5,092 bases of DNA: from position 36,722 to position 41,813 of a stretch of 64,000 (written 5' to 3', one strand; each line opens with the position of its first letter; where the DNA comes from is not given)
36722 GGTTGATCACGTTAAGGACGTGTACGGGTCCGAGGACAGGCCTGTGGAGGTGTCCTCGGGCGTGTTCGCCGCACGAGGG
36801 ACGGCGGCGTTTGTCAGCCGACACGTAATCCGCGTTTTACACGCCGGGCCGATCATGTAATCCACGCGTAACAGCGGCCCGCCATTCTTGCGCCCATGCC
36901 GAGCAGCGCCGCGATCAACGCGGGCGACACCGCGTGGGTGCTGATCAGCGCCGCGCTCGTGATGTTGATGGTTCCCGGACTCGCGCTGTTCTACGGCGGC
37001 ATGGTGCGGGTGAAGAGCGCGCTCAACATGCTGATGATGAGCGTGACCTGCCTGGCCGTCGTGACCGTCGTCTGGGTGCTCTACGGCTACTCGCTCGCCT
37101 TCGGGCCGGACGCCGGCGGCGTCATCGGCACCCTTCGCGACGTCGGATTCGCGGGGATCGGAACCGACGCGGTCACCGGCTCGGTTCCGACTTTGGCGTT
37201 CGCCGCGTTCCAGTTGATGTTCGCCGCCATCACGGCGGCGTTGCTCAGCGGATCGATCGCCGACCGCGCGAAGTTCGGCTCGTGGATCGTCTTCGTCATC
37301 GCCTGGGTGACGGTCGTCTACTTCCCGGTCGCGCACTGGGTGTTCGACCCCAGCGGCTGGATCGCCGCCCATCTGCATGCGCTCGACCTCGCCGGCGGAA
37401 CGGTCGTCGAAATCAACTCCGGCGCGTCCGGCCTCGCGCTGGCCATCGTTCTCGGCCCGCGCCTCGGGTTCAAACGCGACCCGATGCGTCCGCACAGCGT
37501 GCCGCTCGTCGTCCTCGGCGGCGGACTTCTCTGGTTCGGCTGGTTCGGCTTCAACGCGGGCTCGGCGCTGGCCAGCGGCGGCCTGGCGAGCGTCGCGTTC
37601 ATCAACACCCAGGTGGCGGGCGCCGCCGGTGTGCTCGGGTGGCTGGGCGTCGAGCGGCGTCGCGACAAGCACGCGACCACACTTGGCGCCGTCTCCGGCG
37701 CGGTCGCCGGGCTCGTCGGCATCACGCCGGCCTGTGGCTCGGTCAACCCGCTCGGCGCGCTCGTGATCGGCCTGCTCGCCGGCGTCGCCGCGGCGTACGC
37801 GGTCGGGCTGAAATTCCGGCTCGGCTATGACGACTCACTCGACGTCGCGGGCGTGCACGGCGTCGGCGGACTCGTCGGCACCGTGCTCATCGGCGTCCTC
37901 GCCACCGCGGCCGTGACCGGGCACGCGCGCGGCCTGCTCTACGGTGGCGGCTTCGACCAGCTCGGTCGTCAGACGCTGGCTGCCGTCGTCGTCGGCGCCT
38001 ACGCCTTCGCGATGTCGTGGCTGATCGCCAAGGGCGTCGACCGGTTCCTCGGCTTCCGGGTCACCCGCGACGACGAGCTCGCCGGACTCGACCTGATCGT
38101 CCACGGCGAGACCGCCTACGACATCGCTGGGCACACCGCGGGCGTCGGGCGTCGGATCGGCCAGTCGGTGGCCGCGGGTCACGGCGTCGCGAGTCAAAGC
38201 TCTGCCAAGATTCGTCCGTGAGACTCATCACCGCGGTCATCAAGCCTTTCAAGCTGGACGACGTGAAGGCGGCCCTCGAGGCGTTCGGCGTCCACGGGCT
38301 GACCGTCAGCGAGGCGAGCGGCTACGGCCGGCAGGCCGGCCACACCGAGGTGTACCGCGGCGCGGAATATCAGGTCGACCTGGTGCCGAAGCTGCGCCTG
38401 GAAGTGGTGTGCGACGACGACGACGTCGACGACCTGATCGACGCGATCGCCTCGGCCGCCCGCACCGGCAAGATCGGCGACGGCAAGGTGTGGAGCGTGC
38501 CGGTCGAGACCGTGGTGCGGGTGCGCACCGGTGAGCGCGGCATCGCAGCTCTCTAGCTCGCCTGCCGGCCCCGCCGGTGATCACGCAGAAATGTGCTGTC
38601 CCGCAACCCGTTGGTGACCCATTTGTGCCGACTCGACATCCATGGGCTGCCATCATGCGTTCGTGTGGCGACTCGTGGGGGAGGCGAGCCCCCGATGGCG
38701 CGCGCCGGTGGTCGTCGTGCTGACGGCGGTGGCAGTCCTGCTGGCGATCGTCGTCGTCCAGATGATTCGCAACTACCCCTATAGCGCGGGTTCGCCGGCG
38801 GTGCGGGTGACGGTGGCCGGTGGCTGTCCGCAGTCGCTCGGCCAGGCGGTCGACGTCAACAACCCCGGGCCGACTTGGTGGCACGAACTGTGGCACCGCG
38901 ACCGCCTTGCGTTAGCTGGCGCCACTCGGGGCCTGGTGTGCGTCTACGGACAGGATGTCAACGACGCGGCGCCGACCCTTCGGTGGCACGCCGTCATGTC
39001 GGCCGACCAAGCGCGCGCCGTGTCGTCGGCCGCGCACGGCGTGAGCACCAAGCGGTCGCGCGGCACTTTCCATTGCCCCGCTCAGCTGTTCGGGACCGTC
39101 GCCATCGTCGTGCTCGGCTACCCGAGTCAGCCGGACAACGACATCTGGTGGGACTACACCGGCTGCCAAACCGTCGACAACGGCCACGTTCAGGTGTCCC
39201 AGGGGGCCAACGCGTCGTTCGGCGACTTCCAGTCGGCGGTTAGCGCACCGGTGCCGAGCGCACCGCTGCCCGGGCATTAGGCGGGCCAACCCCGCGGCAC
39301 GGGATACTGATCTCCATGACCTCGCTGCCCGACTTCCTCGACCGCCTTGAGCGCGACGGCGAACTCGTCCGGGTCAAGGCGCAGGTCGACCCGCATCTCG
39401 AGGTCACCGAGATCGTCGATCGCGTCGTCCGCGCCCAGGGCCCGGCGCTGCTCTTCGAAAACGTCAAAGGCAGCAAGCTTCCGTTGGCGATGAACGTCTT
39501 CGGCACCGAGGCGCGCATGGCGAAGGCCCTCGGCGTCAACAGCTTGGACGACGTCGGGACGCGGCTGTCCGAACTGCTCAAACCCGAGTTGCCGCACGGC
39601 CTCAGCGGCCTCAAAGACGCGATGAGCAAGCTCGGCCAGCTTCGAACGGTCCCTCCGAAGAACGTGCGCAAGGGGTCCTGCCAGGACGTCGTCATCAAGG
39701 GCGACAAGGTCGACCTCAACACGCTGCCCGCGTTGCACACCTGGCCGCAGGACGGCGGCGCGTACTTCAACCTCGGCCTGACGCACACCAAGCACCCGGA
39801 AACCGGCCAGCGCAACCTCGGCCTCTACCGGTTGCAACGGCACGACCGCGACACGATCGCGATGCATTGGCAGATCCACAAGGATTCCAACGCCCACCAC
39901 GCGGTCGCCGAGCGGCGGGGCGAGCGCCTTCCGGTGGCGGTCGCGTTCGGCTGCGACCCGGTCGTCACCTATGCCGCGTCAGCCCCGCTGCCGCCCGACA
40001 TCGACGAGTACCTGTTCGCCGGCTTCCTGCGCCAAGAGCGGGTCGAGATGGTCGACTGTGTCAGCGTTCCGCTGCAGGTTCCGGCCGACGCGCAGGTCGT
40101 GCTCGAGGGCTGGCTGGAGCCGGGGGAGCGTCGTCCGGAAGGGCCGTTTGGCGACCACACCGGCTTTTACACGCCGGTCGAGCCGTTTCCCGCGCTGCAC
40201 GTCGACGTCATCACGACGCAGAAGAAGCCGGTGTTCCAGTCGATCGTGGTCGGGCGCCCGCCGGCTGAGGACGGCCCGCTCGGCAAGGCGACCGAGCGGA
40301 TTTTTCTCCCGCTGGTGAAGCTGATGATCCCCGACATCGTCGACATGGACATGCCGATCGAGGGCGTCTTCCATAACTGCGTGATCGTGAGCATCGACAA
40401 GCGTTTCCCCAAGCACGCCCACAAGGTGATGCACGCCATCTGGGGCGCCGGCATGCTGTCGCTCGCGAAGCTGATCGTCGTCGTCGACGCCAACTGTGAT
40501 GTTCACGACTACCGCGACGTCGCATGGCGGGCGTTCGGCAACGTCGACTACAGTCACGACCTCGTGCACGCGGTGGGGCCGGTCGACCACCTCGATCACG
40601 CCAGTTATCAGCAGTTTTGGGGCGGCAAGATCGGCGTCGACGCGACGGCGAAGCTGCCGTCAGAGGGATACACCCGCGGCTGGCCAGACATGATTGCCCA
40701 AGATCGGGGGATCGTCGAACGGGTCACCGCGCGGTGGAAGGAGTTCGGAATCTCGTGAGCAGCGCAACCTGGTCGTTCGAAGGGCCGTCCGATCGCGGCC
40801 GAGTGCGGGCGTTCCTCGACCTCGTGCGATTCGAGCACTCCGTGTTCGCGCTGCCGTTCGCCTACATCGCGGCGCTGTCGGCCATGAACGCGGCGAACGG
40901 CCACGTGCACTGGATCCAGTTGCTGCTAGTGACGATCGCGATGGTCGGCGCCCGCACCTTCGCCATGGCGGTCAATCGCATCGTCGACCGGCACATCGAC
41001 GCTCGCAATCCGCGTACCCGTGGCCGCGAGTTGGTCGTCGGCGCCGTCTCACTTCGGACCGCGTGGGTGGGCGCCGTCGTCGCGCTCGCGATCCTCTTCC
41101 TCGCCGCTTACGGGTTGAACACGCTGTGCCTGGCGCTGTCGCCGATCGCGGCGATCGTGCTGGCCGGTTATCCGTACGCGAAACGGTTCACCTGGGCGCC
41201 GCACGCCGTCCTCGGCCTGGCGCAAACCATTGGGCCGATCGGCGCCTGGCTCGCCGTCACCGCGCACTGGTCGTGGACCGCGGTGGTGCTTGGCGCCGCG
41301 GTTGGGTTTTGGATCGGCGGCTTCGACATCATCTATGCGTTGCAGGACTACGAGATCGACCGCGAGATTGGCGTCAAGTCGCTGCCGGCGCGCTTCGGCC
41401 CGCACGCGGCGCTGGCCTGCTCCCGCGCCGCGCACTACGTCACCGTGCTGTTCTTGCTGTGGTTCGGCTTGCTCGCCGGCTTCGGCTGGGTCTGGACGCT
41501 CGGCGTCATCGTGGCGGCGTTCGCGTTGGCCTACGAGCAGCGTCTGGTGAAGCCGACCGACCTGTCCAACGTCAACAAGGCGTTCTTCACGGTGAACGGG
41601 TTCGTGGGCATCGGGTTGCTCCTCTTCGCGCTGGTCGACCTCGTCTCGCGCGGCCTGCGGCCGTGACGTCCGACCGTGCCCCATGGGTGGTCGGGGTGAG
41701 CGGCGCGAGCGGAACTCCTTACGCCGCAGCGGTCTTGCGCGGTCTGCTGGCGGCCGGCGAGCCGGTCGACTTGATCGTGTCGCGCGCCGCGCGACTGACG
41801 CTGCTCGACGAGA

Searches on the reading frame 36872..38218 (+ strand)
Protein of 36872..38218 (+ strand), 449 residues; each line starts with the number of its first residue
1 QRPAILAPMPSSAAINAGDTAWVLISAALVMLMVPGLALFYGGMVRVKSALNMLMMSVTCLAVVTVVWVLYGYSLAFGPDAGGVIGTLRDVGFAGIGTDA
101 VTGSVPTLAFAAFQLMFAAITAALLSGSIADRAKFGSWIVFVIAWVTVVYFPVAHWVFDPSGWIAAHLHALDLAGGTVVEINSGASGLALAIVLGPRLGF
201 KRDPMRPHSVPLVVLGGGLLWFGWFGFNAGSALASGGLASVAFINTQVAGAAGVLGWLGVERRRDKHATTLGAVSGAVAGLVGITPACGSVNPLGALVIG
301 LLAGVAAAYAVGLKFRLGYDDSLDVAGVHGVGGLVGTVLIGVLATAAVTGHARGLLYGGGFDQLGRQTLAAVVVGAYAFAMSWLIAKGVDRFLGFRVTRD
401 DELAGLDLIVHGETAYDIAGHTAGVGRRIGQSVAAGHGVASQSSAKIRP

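Call 29: search_protein_families(library=pfam, proteins=[window:36872-38218:+], max_evalue=0.00001)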
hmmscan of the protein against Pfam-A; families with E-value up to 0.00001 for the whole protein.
window:36872-38218:+ (449 aa): 1 family
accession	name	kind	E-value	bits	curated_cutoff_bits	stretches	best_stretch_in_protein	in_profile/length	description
PF00909.26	Ammonium_transp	-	1.6e-120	402.9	23.2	1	21-416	1-399/399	Ammonium Transporter Family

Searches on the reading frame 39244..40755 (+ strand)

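Call 29: search_protein_families(library=pfam, proteins=[window:39244-40755:+], max_evalue=0.00001)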
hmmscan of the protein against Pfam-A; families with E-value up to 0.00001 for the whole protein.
window:39244-40755:+ (504 aa): 3 families
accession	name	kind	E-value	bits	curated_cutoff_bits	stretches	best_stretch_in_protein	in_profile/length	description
PF01977.22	UbiD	-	3.4e-79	265.3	23.3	1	141-339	3-206/206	3-octaprenyl-4-hydroxybenzoate carboxy-lyase Rift-related domain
PF20696.2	UbiD_C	-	4.4e-40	137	24.2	1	346-467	3-127/127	3-octaprenyl-4-hydroxybenzoate carboxy-lyase C-terminal domain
PF20695.2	UbiD_N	-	6.4e-28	97.1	24.3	1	32-107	1-77/78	3-octaprenyl-4-hydroxybenzoate carboxy-lyase N-terminal domain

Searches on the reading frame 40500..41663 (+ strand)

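Call 29: search_protein_families(library=pfam, proteins=[window:40500-41663:+], max_evalue=0.00001)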
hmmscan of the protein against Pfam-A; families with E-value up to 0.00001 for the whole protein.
window:40500-41663:+ (388 aa): 1 family
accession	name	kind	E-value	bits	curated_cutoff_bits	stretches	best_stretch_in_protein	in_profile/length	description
PF01040.23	UbiA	-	1.1e-56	192.3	34.2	1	123-364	7-247/250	UbiA prenyltransferase family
